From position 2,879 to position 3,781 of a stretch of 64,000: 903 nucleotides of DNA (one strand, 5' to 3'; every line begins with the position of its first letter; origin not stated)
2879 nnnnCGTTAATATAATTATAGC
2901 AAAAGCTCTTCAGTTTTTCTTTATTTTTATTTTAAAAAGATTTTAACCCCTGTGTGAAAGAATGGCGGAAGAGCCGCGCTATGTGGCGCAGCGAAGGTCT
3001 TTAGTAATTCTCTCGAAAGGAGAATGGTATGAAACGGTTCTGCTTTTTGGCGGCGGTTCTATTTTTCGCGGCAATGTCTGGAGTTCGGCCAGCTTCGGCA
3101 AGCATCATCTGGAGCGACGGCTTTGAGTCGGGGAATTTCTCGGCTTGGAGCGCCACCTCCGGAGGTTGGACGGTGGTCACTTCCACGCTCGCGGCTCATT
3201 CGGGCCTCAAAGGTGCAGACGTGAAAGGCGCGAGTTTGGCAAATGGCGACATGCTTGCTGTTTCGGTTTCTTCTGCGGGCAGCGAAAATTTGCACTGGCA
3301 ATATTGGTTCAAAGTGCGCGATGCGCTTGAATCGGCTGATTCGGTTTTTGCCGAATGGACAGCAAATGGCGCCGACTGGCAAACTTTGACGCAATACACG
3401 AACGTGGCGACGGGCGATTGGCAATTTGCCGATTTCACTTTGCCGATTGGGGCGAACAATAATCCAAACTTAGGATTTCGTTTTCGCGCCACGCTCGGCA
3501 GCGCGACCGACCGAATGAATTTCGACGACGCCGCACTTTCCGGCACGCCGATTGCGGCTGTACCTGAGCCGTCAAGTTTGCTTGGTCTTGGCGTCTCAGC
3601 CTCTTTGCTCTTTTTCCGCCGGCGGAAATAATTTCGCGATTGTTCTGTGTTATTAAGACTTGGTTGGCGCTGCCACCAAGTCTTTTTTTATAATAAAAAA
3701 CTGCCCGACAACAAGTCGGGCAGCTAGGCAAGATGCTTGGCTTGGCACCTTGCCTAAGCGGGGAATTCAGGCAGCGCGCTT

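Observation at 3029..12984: Two PEP-CTERM-tagged secreted proteins in a genome that also encodes a sortase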

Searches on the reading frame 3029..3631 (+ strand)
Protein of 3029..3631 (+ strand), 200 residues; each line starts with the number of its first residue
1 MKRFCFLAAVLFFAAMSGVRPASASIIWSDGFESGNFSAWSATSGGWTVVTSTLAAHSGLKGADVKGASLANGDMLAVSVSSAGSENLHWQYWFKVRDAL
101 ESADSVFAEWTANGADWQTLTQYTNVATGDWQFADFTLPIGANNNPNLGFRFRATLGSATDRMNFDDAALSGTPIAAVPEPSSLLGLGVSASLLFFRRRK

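Call 3: search_protein_families(library=ncbifam, proteins=[window:3029-3631:+], max_evalue=10)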
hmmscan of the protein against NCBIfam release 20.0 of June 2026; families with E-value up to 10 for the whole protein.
window:3029-3631:+ (200 aa): 6 families
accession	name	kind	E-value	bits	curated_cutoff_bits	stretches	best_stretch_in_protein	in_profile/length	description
TIGR02595.1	PEP_CTERM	domain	3.9e-06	27.3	16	1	178-200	1-23/24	PEP-CTERM sorting domain-containing protein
NF038129.1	PEP_NF038129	equivalog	0.00014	21.8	65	1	136-199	130-192/194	NF038129 family PEP-CTERM protein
NF038120.1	PEP_CTERM_QFxxD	subfamily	0.0055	16.6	80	1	113-199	122-214/215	NF038120 family PEP-CTERM protein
TIGR04155.1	cyano_PEP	subfamily_domain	0.059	13.1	21.6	1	178-189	1-12/27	PEP-CTERM sorting domain-containing protein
NF033675.1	NTTRR-F1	subfamily_domain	0.092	12.9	70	1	26-72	5-47/155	NTTRR-F1 domain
NF038125.1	PEP_CTERM_THxN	subfamily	0.97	9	85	1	169-200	216-246/246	THxN family PEP-CTERM protein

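Call 4: search_protein_families(library=pfam, proteins=[window:3029-3631:+], max_evalue=10)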
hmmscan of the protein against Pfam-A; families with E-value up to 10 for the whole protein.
window:3029-3631:+ (200 aa): 4 families
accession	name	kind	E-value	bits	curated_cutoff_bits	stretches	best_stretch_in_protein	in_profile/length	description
PF07589.16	PEP-CTERM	-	0.00013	22.3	20.7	1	177-199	1-24/24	PEP-CTERM motif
PF02018.23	CBM_4_9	-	0.00082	20.2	25.9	1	26-152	3-129/136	Carbohydrate binding domain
PF21471.3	Reelin_subrepeat-B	-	0.028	14.7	27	1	103-155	57-109/127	Reelin subrepeat B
PF14741.12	GH114_assoc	-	0.48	11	22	1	94-152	52-113/126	N-terminal glycosyl-hydrolase-114-associated domain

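Call 9: find_encoding_contigs(protein=window:3029-3631:+, flank=10000, max_places=6)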
Protein window:3029-3631:+ (200 aa): 1 contig read that carries it; 1 place shown.
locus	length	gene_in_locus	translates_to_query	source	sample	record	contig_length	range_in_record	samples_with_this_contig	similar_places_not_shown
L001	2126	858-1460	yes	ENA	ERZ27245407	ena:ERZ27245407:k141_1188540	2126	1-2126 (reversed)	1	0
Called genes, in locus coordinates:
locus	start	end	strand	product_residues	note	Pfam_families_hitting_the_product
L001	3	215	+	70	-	?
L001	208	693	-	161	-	-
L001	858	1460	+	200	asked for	-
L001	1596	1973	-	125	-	-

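Call 15: find_homologous_proteins(query=window:3029-3631:+, max_evalue=0.001)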
Query window:3029-3631:+ (200 aa): 13 proteins with E <= 0.001 among 1381 candidates.
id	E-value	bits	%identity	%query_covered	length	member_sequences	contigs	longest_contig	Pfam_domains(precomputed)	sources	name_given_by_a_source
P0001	1.2e-115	402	100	93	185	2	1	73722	-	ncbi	-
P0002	7.6e-68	246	58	94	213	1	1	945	-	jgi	jgi:hypothetical protein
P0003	1.1e-66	242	58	99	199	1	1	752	-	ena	-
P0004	1.9e-66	241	61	94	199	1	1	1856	-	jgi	jgi:hypothetical protein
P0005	3.3e-66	241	59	99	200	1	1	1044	-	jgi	jgi:hypothetical protein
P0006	8.9e-66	239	60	97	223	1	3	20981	-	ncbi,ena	-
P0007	3.6e-65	237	59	94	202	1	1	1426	-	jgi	jgi:hypothetical protein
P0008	5.2e-64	233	58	100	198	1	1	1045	-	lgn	-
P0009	4.9e-60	220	58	90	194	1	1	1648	-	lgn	-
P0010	2.7e-53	198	51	99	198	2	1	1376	-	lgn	-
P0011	3.6e-49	185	51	96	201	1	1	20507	-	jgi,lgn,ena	-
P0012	5.6e-39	152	52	79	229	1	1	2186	PF02018.24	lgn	-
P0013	4.5e-6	44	30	100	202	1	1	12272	PF07589.17,PF02018.24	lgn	-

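Call 17: find_encoding_contigs(protein=P0001, flank=10000, max_places=3)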
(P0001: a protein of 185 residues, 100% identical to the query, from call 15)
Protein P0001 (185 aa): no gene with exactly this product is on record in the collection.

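Call 18: find_encoding_contigs(protein=P0006, flank=10000, max_places=4)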
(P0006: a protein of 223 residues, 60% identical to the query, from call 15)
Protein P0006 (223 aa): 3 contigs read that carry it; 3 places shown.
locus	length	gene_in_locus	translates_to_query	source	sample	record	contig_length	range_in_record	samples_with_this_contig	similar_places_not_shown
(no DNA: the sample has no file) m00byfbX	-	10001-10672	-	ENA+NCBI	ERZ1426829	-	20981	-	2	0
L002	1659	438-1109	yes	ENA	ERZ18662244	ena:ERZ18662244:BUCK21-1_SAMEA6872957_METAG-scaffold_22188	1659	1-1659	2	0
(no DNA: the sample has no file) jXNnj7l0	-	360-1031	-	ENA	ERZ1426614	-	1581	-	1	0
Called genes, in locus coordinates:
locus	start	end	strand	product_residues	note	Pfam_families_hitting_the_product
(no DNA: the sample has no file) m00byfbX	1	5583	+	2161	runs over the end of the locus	PF13205:Big_5, PF11974:bMG3 (weak), PF01835:MG2, PF17962:bMG6 (weak), PF07703:A2M_BRD, PF00207:A2M, PF07678:TED_complement (faint), PF17973:bMG10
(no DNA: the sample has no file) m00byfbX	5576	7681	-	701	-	PF00912:Transgly, PF00905:Transpeptidase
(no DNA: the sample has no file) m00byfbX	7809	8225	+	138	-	-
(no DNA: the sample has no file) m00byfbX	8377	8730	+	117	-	PF01471:PG_binding_1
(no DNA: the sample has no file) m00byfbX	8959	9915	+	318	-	PF01207:Dus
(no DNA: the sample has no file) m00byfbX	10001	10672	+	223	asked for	-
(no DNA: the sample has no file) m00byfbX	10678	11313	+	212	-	?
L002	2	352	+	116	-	?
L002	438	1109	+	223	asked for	-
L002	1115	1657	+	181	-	?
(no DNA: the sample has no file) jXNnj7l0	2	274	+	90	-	?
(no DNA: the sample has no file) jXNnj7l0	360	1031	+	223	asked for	-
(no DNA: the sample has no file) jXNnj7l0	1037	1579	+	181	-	?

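Call 19: find_encoding_contigs(protein=P0011, flank=10000, max_places=4)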
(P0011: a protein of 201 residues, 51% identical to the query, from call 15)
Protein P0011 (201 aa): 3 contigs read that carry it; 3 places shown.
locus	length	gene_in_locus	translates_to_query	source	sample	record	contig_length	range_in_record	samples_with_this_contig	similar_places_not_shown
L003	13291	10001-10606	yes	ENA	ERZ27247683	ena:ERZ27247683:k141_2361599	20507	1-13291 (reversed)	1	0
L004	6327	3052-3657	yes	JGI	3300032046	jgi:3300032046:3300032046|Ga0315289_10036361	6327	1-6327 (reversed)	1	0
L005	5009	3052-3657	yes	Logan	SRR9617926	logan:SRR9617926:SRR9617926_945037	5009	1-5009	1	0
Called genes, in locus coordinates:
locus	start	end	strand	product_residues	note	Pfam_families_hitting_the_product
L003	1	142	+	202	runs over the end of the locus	PF09335:VTT_dom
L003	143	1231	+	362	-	PF11104:PilM_2, PF14450:FtsA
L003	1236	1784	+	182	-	-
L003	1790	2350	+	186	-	-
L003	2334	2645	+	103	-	-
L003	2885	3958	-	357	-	PF02675:AdoMet_dc, PF17284:Spermine_synt_N, PF01564:Spermine_synth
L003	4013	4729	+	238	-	PF00849:PseudoU_synth_2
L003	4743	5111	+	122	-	PF01245:Ribosomal_L19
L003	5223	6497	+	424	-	PF27218:MJ0043_C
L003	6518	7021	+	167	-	PF01923:Cob_adeno_trans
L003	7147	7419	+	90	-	PF01541:GIY-YIG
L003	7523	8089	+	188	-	PF02545:Maf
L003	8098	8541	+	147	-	-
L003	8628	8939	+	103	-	PF03819:MazG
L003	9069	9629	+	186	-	-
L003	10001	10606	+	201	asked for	-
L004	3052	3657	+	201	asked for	-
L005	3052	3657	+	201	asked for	-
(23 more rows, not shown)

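Call 21: find_related_loci(query=A1, collection=genome_contigs, flank=10000)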
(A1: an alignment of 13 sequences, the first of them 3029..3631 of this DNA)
Query A1 (200 aa) in genome_contigs; peptide patterns used: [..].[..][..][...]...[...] (x = any residue, [..] = any of these).
84 stretches matched a pattern; 1 encode a relative of the query (tblastn E <= 1e-3); 1 distinct loci.
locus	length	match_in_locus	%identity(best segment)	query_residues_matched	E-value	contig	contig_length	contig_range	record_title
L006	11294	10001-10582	60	7-200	6e-72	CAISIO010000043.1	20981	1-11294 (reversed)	MAG: Candidatus Staskawiczbacteria bacterium isolate MJ-time_bin-6037 genome assembly, contig: bin-6037:43/45, whole gen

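Call 40: find_related_loci(query=A1, collection=metagenome_contigs, flank=10000)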
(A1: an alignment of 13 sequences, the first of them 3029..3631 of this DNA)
Query A1 (200 aa) in metagenome_contigs; peptide patterns used: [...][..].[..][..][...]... (x = any residue, [..] = any of these).
154 stretches matched a pattern; 4 encode a relative of the query (tblastn E <= 1e-3); 4 distinct loci.
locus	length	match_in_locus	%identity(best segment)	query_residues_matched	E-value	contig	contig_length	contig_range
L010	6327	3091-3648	51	9-199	2e-55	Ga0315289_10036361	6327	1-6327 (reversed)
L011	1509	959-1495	52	19-200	7e-55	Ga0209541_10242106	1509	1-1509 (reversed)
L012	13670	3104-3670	45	6-200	8e-48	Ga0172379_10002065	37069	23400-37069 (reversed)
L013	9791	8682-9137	47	25-174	9e-45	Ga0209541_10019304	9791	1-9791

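Call 55: predict_structure(alignment_id=A1)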
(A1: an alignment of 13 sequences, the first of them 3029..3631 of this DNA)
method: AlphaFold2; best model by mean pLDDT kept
length: 200 residues; sequences in the alignment: 13
mean_pLDDT: 84.6   pTM: 0.74
mean pLDDT of the five models: 84.6, 83.9, 82.8, 81.5, 81.2
residues with pLDDT >= 90: 93; 70-90: 73; 50-70: 33; < 50: 1
segments of 3 or more residues with pLDDT < 50: none
pLDDT, mean of each block of 10 residues (from residue 1): 70 70 85 80 78 86 86 88 95 93 93 94 93 97 95 90 94 77 65 64
secondary structure, 60 per line:
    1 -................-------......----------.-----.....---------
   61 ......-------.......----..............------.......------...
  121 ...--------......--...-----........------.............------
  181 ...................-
elements in order: H2-17 E25-30 E47-51 E61-66 E74-80 E85-98 E105-111 E118-123 E132-137 E148-155 E162-174 H181-199

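Call 59: fold_search(model_id=the predicted structure, library=pdb)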
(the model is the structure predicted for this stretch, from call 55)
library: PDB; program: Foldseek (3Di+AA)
matches with E <= 10: 1833; with E <= 0.001: 276
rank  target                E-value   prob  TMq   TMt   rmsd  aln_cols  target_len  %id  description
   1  2xom_A                2.0e-07  1.00  0.50  0.67   4.1       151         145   18  Atomic resolution structure of TmCBM61 in complex with beta-1,4- galactotriose (released 2010-09-08)
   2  2xon_L                2.1e-07  1.00  0.52  0.69   3.7       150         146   19  Structure of TmCBM61 in complex with beta-1,4-galactotriose at 1.4 A resolution (released 2010-09-08)
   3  2zex_A                2.8e-07  1.00  0.51  0.67   4.4       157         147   16  Family 16 carbohydrate binding module (released 2008-03-04)
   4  2zew_A                3.0e-07  1.00  0.55  0.72   4.1       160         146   15  Family 16 Cabohydrate Binding Domain Module 1 (released 2008-03-04)
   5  2zey_A                3.2e-07  1.00  0.52  0.69   4.3       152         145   16  Family 16 carbohydrate binding module (released 2008-03-04)
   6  3km5_B                3.7e-07  1.00  0.53  0.60   4.5       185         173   16  Crystal Structure Analysis of the K2 Cleaved Adhesin Domain of Lys-gingipain (Kgp) (released 2010-03-31)
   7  4xup_E                3.7e-07  1.00  0.51  0.61   5.1       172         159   17  Structure of the N-terminal CBM22-1-CBM22-2 tandem domain from Paenibacillus barcinonensis Xyn10C (released 2015-06-03)
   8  2zey_B                4.7e-07  1.00  0.50  0.66   4.1       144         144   17  Family 16 carbohydrate binding module (released 2008-03-04)
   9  4xup_C                4.7e-07  1.00  0.51  0.62   5.1       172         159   17  Structure of the N-terminal CBM22-1-CBM22-2 tandem domain from Paenibacillus barcinonensis Xyn10C (released 2015-06-03)
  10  8xmz_A                5.9e-07  1.00  0.53  0.74   3.0       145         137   21  Crystal structure of a novel porphyran-binding carbohydrate binding module (released 2024-01-17)
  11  2zex_B                6.6e-07  1.00  0.52  0.68   4.5       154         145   17  Family 16 carbohydrate binding module (released 2008-03-04)
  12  2zew_B                8.3e-07  1.00  0.53  0.68   4.6       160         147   16  Family 16 Cabohydrate Binding Domain Module 1 (released 2008-03-04)
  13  3m1h_C                1.0e-06  1.00  0.50  0.59   6.5       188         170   14  Crystal Structure Analysis of the K3 Cleaved Adhesin Domain of Lys-gingipain (Kgp) from Porphyromonas gingivalis w83 (released 2011-03-23)
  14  3oea_A                1.2e-06  1.00  0.53  0.69   4.4       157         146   16  Crystal structure of the Q121E mutants of C.polysaccharolyticus CBM16-1 bound to cellopentaose (released 2010-08-25)
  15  3oeb_A                1.2e-06  1.00  0.52  0.68   4.2       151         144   17  Crystal structure of the Q121E mutant of C.polysaccharolyticus CBM16-1 bound to mannopentaose (released 2010-08-25)
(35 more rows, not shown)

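Call 66: find_encoding_contigs(protein=P0013, flank=10000, max_places=2)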
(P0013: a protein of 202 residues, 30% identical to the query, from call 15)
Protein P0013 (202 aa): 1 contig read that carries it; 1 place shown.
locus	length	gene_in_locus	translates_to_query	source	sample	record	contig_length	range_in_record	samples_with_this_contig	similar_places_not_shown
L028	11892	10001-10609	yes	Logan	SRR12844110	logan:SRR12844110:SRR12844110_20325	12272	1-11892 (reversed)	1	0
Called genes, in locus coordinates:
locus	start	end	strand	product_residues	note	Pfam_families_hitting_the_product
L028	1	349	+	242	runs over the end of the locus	?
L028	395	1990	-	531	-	PF02366:PMT, PF13231:PMT_2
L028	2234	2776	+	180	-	PF04981:NMD3 (faint)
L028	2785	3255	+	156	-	-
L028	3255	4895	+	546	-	PF03109:ABC1, PF27536:UbiB_helical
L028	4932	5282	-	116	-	-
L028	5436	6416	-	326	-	PF08240:ADH_N, PF00107:ADH_zinc_N, PF13602:ADH_zinc_N_2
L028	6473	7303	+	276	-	PF07596:SBP_bac_10 (faint)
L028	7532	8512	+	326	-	PF01545:Cation_efflux, PF16916:ZT_dimer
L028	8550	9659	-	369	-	PF00483:NTP_transferase, PF12804:NTP_transf_3, PF25087:GMPPB_C, PF00132:Hexapep (weak), PF25084:LbH_EIF2B, PF25247:LbH_GLGC (weak)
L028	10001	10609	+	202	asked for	PF02018:CBM_4_9 (weak), PF07589:PEP_exosort_dom (weak)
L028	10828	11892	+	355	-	?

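Call 91: find_encoding_contigs(protein=P0004, flank=5000, max_places=3)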
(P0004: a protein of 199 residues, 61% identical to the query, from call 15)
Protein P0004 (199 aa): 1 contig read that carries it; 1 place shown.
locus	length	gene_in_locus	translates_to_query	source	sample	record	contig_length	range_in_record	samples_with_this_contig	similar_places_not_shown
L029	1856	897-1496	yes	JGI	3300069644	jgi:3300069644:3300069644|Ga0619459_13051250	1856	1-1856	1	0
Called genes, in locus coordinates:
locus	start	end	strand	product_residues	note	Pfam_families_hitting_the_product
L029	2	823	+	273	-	?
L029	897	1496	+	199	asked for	-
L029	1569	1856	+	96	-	?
